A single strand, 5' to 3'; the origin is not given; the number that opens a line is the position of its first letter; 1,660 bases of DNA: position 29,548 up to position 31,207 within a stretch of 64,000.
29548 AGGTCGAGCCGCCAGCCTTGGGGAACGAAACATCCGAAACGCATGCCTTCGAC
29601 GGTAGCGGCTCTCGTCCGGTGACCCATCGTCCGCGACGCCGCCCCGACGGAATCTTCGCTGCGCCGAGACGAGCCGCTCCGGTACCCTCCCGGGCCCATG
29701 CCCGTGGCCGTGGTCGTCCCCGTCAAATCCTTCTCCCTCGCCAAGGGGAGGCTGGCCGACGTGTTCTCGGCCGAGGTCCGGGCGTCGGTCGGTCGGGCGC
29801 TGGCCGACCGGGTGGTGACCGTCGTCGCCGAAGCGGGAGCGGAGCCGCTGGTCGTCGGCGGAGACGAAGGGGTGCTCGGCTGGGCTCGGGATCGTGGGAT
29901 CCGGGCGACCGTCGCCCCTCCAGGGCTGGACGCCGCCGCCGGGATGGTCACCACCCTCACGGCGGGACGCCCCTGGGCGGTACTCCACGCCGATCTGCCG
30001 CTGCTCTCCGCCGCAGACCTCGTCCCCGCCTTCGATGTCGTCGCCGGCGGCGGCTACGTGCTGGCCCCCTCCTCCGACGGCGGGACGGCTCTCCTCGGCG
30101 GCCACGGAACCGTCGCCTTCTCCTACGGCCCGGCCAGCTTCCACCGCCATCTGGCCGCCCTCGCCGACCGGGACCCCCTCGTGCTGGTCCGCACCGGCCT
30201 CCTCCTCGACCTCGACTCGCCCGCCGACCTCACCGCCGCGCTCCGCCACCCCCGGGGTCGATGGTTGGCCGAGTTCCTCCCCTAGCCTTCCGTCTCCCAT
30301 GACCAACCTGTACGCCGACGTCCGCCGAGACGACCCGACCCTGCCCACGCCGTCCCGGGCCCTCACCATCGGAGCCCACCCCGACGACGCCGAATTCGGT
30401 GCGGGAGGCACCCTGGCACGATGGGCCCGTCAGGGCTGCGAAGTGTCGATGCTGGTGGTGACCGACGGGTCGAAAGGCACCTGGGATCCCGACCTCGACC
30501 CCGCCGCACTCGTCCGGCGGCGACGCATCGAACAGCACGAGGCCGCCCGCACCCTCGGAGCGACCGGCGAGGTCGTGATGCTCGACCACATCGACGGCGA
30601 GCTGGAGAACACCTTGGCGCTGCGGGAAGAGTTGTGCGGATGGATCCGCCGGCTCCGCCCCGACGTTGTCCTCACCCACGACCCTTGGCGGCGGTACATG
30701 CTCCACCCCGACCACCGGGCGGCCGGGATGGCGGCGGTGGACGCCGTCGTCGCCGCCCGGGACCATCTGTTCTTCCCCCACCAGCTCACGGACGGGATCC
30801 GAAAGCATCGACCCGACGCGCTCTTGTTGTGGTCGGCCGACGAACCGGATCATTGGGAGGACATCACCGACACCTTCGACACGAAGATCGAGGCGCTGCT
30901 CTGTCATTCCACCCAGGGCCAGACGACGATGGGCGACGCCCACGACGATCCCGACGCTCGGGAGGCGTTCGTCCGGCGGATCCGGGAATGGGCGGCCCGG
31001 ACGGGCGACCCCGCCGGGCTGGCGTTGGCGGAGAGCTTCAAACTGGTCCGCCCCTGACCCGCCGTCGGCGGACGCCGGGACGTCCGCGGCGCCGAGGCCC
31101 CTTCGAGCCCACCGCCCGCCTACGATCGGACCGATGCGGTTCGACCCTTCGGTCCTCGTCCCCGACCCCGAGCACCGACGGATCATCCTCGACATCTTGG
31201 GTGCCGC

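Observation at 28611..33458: Divergent F420 locus: LLM oxidoreductase <-> cofC - PIG-L deacetylase - glycerate kinase - Cys/Thr proline-racemase homologue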

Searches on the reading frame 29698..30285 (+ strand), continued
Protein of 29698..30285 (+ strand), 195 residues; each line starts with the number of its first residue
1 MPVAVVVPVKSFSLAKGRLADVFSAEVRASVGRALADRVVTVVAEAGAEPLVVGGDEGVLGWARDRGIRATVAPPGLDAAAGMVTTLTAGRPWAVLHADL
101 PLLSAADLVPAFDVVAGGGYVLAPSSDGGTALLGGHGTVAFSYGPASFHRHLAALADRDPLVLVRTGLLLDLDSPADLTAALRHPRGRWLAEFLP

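Call 40: search_protein_families(library=pfam, proteins=[L016:9504-9989:+, L016:10678-11421:+, L016:11418-11846:+, L016:13879-15174:+, L015:10572-11894:-, L015:11986-12768:-, L015:15404-16564:+, L033:11845-12282:+, L008:12585-13493:+, L008:13490-15262:+], max_evalue=0.001)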
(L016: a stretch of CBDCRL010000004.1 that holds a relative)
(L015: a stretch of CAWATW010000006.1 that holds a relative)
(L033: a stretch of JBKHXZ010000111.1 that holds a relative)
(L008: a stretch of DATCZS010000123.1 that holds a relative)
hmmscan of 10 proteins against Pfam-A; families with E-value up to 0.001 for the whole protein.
L016:9504-9989:+ (161 aa): 3 families
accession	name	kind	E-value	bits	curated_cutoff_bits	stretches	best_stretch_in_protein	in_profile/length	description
PF13669.12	Glyoxalase_4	-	3.2e-14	53.6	27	1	17-112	1-95/109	Glyoxalase/Bleomycin resistance protein/Dioxygenase superfamily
PF13468.12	Glyoxalase_3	-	5.3e-07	30.3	25.1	1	16-142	1-140/176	Glyoxalase-like domain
PF00903.31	Glyoxalase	-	9.7e-06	26.4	20.6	1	16-136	2-121/121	Glyoxalase/Bleomycin resistance protein/Dioxygenase superfamily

L016:10678-11421:+ (247 aa): 2 families
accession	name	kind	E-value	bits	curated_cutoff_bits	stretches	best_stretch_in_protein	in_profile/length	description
PF21321.3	HTH_66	-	1.1e-06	29.4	24.3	1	18-91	1-82/83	Putative DNA-binding HTH domain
PF12728.13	HTH_17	-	0.00097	19.8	27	0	23-41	5-23/51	Helix-turn-helix domain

L016:11418-11846:+ (142 aa): 1 family
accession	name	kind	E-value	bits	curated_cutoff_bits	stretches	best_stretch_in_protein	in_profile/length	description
PF18478.7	PIN_10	-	8.9e-13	48.6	26.2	1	4-83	2-83/84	PIN like domain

L016:13879-15174:+ (431 aa): 1 family
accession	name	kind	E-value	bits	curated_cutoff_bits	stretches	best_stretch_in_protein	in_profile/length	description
PF00202.27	Aminotran_3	-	3.7e-64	217.3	30.5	1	32-401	9-382/403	Aminotransferase class-III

L015:10572-11894:- (440 aa): 2 families
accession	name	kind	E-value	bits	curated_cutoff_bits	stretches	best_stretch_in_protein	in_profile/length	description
PF00395.25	SLH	-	6.1e-19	68.2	20.8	1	274-315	2-44/44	S-layer homology domain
PF21294.4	Polysacc_lyase_14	-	2.7e-12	47.3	27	1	76-244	40-200/215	Polysaccharide lyase 14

L015:11986-12768:- (260 aa): 0 families

L015:15404-16564:+ (386 aa): 1 family
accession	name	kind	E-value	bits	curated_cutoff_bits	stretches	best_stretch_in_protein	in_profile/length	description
PF07690.21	MFS_1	-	2.7e-24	86.2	33.4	2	19-200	3-184/347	Major Facilitator Superfamily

L033:11845-12282:+ (145 aa): 2 families
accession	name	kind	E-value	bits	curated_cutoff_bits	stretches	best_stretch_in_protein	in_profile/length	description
PF00903.31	Glyoxalase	-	3.9e-14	53.5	20.6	1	5-113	4-121/121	Glyoxalase/Bleomycin resistance protein/Dioxygenase superfamily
PF18029.7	Glyoxalase_6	-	0.00018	22.5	23.6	1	6-109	2-101/106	Glyoxalase-like domain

L008:12585-13493:+ (302 aa): 1 family
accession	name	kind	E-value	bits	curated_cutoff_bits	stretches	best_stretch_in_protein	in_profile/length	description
PF13531.11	SBP_bac_11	-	0.00054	20.2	25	0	90-175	74-134/227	Bacterial extracellular solute-binding protein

L008:13490-15262:+ (590 aa): 2 families
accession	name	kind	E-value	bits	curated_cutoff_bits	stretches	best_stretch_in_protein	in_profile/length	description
PF13519.12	VWA_2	-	1.1e-07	32.9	27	1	400-517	1-106/107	von Willebrand factor type A domain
PF13416.11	SBP_bac_8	-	5.7e-05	23.5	27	1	293-364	206-274/279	Bacterial extracellular solute-binding protein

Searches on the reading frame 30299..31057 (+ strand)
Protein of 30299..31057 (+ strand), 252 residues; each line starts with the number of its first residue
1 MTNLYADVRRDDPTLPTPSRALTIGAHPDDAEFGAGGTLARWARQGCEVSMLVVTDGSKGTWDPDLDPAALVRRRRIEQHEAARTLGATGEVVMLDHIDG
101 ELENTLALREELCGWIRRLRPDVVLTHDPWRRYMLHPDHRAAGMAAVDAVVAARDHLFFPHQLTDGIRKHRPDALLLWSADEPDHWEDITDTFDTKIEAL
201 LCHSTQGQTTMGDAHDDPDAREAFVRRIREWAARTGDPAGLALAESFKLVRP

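Call 7: search_protein_families(library=pfam, proteins=[window:30299-31057:+])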
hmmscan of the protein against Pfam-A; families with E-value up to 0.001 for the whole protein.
window:30299-31057:+ (252 aa): 1 family
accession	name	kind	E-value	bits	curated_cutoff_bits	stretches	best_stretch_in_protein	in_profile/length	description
PF02585.22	PIG-L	-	5.8e-30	104.9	28.2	1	22-149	1-128/129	GlcNAc-PI de-N-acetylase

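Call 8: search_protein_families(library=ncbifam, proteins=[window:30299-31057:+])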
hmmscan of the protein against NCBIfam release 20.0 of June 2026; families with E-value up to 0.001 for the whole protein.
window:30299-31057:+ (252 aa): 5 families
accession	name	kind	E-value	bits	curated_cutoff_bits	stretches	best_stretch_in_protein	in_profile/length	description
TIGR04001.1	thiol_BshB1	equivalog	2.3e-28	99.5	182.5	1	21-249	4-220/226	bacillithiol biosynthesis deacetylase BshB1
TIGR04000.1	thiol_BshB2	equivalog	4.9e-20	72.1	195.25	1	22-218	4-196/217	bacillithiol biosynthesis deacetylase BshB2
TIGR03446.1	mycothiol_Mca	equivalog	2.4e-11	43.8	277.15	1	20-161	2-161/283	mycothiol conjugate amidase Mca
TIGR03445.1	mycothiol_MshB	equivalog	3.6e-11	43.5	224.35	1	23-61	2-40/284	N-acetyl-1-D-myo-inositol-2-amino-2-deoxy-alpha-D-glucopyranoside deacetylase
NF002557.0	PRK02122.1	subfamily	0.00031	19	384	1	7-66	359-418/653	glucosamine-6-phosphate deaminase-like protein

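Call 55: search_solved_structures(query=window:30299-31057:+, max_evalue=0.001)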
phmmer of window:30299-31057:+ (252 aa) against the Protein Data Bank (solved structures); distinct sequences matched with E-value up to 0.001: 12.
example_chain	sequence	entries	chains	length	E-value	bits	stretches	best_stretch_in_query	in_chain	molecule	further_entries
8bgn_A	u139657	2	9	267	4.1e-34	121.7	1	18-249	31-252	Diacetylchitobiose deacetylase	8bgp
8bgo_A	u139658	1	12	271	4.3e-34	121.7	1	18-249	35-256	Diacetylchitobiose deacetylase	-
3wl4_A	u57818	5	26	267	1.3e-30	110.3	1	19-208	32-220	Uncharacterized protein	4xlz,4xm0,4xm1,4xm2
5bmo_A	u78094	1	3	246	2.5e-30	109.4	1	18-225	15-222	Putative uncharacterized protein LnmX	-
3we7_A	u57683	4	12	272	5e-29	105.1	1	19-209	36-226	Putative uncharacterized protein PH0499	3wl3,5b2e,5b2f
6p2t_A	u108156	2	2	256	5.7e-12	49.2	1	21-247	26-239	N-acetyl-alpha-D-glucosaminyl L-malate deacetylase 1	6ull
1uan_A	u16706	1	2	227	1.6e-10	44.4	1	22-151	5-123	hypothetical protein TT1542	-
2ixd_A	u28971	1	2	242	2.5e-10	43.8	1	21-251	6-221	LMBE-RELATED PROTEIN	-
5cgz_A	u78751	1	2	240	4.3e-07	33.2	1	20-206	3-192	4-oxalmesaconate hydratase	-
1q7t_A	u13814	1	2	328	1.1e-06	31.8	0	19-61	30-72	hypothetical protein Rv1170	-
4ewl_A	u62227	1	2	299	1.2e-06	31.7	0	19-61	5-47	1D-myo-inositol 2-acetamido-2-deoxy-alpha-D-glucopyranoside deacetylase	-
1q74_A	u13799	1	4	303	1.2e-06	31.7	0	19-61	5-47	1D-myo-inositol 2-acetamido-2-deoxy-alpha-D-glucopyranoside Deacetylase (MshB)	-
